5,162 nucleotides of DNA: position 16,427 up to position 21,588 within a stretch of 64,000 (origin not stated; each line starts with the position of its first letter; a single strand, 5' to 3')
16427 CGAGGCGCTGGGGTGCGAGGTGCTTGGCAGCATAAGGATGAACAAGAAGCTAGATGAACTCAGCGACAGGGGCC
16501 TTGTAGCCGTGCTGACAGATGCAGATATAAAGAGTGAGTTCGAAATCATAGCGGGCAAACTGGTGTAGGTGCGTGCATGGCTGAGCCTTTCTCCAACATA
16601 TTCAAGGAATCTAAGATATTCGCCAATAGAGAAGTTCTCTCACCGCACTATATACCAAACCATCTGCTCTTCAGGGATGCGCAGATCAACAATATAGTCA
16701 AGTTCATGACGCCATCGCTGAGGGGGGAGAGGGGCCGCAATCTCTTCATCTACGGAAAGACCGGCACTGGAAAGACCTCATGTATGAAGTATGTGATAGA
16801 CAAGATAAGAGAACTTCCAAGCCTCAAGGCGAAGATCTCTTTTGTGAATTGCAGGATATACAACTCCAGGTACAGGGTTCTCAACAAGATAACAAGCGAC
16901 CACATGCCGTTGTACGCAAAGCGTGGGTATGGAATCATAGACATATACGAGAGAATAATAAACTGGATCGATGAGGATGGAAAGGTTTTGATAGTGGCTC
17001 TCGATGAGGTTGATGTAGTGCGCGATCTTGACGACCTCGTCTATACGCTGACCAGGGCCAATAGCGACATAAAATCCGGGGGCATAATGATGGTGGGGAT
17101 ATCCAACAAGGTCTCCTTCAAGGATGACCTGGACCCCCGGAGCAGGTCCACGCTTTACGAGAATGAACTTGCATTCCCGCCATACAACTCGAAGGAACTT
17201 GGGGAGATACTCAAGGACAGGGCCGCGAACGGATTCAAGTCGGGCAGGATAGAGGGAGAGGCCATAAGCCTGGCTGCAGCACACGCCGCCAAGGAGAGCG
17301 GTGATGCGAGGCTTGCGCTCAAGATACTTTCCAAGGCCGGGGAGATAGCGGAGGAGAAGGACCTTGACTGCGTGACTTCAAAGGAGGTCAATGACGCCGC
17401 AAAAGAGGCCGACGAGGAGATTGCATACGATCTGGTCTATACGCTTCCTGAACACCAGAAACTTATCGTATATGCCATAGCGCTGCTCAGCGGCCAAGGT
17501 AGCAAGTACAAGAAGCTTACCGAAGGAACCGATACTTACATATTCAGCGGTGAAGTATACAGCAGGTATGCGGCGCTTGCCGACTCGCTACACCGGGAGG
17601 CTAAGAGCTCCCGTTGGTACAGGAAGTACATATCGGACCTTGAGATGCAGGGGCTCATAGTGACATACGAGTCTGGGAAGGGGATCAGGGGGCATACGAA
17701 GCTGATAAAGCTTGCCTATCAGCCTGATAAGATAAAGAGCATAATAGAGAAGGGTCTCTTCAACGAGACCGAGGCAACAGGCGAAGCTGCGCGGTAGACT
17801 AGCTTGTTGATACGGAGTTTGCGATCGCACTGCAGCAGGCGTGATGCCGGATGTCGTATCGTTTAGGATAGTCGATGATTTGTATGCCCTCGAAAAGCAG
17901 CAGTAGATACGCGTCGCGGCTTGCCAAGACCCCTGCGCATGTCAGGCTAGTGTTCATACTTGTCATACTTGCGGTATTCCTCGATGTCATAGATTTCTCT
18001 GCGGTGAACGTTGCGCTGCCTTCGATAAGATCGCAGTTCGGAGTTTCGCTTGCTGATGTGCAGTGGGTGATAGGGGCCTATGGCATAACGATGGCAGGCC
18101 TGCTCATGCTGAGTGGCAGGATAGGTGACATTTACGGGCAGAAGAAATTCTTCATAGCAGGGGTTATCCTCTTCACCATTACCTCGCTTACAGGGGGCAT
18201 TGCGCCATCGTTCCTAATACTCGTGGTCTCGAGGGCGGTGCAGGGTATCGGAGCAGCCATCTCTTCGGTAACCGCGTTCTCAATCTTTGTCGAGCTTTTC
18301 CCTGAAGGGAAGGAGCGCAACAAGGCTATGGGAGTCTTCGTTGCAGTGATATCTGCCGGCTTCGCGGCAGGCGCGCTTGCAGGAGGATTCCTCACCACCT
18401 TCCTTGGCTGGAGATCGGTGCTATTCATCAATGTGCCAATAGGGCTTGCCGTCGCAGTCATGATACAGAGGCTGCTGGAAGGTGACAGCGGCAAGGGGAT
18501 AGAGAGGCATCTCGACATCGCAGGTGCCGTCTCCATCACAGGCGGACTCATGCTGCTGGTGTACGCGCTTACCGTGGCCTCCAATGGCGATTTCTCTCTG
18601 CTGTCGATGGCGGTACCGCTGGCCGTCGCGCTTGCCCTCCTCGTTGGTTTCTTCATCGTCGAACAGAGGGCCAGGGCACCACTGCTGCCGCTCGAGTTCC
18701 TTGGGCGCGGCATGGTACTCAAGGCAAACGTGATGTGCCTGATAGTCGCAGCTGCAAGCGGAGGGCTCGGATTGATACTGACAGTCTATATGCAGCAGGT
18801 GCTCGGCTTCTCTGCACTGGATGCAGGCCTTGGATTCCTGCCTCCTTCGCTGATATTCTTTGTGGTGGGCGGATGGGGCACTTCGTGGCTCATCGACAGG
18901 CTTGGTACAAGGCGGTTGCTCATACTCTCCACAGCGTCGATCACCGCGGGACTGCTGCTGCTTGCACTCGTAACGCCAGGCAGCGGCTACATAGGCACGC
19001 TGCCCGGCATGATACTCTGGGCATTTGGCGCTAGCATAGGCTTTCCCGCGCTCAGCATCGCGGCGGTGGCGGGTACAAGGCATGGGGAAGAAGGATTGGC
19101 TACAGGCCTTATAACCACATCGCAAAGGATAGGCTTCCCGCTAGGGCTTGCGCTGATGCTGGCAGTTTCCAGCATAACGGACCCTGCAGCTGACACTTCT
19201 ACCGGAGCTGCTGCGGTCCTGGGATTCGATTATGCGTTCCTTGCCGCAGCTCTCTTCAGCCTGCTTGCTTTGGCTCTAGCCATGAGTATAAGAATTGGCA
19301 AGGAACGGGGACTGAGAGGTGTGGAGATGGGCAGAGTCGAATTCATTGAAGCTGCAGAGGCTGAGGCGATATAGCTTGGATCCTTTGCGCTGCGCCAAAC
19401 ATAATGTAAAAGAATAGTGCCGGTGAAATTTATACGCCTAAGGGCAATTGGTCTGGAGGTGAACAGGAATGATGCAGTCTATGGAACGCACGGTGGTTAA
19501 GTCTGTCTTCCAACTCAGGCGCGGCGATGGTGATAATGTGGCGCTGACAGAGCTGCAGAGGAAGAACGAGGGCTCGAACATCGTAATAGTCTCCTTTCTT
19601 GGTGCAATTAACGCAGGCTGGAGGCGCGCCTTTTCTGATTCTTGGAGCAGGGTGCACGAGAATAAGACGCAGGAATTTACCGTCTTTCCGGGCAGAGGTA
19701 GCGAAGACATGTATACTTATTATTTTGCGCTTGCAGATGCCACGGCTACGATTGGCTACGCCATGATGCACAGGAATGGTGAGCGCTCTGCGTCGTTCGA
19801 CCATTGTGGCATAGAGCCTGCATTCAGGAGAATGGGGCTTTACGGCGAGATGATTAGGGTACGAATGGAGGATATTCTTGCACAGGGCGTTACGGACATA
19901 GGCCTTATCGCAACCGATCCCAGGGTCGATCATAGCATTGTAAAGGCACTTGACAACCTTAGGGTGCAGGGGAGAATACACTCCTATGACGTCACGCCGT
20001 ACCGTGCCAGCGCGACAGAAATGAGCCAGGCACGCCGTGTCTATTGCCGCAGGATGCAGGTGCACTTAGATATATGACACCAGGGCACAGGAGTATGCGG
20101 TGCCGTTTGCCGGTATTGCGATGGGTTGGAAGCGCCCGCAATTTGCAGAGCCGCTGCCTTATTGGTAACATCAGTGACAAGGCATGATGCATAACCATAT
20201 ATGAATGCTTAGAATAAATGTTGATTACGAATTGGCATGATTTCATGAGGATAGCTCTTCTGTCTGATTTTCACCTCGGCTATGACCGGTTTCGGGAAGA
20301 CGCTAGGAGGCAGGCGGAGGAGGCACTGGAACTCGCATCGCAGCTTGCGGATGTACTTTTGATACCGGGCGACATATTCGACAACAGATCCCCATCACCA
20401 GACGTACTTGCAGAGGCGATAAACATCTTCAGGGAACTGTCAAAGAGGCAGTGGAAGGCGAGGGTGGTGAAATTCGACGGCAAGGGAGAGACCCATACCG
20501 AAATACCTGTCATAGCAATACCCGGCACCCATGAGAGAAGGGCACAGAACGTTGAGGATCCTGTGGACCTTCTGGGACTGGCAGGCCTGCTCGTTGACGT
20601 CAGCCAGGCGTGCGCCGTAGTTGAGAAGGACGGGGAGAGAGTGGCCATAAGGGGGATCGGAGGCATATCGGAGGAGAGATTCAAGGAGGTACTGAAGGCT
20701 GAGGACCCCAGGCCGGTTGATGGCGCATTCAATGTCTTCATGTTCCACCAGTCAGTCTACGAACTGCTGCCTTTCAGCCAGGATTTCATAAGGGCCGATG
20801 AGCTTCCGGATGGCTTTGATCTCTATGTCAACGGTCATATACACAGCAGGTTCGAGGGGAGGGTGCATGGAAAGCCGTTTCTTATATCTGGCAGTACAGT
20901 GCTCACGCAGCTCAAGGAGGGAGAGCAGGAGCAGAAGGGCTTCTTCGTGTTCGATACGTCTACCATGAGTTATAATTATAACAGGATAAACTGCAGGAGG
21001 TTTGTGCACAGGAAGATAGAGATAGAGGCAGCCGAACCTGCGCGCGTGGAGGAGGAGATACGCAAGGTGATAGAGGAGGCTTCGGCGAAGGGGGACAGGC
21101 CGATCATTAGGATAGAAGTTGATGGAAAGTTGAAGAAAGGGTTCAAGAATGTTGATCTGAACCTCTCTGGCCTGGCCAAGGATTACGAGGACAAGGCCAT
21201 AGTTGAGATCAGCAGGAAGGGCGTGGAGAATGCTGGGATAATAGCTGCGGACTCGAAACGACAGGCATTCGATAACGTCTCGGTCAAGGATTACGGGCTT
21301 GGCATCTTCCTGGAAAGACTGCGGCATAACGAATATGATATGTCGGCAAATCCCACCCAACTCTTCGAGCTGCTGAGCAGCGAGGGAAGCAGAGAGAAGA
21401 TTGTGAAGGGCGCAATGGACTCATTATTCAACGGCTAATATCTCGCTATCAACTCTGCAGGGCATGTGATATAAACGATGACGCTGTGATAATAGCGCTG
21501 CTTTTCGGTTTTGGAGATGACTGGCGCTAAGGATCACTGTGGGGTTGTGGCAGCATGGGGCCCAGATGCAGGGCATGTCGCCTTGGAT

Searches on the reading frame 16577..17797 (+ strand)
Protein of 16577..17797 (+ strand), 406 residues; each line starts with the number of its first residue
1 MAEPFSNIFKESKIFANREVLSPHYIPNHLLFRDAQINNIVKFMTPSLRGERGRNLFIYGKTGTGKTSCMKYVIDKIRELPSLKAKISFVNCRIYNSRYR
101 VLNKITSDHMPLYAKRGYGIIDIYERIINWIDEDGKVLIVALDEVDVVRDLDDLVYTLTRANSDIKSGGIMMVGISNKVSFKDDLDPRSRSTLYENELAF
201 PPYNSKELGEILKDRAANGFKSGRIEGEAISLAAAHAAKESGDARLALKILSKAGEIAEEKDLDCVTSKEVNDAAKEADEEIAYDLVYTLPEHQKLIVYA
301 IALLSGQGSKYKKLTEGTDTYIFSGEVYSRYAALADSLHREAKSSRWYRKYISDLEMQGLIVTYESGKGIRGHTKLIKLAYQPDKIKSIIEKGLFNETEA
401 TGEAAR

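Call 91: search_protein_families(library=pfam, proteins=[window:16577-17797:+], max_evalue=0.0001)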
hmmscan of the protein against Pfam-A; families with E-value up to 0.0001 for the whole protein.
window:16577-17797:+ (406 aa): 5 families
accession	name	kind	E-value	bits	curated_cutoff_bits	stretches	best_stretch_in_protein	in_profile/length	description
PF22703.2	Cdc6_lid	-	7.9e-19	67.8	27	1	210-275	2-67/68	Cdc6 AAA+ ATPase-type lid domain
PF09079.17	Cdc6_C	-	3.6e-17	62.5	25.1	1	286-387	2-94/96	CDC6, C terminal winged helix domain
PF13191.12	AAA_16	-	6.8e-06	27.1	32.6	1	30-92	2-63/167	AAA ATPase domain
PF13401.12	AAA_22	-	2.2e-05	25.2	27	1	53-161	5-108/130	AAA domain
PF22606.2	Cdc6-ORC-like_ATPase_lid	-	9.7e-05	22.6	27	0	203-259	1-57/60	Cdc6/ORC-like, ATPase lid domain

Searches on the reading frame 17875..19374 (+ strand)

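Call 91: search_protein_families(library=pfam, proteins=[window:17875-19374:+], max_evalue=0.0001)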
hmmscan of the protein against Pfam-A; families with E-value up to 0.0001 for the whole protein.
window:17875-19374:+ (499 aa): 1 family
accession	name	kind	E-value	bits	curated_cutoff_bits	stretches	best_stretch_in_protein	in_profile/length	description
PF07690.21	MFS_1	-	2.2e-49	168.7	33.4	1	31-424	2-346/347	Major Facilitator Superfamily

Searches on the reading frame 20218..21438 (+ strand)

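Call 91: search_protein_families(library=pfam, proteins=[window:20218-21438:+], max_evalue=0.0001)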
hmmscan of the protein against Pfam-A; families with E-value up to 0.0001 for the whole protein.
window:20218-21438:+ (406 aa): 2 families
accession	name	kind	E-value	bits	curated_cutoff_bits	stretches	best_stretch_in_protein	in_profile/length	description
PF00149.33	Metallophos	-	3.7e-09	37.7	21.5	1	10-210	1-190/191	Calcineurin-like phosphoesterase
PF12850.12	Metallophos_2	-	7.8e-07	29.7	27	1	10-247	1-151/154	Calcineurin-like phosphoesterase superfamily domain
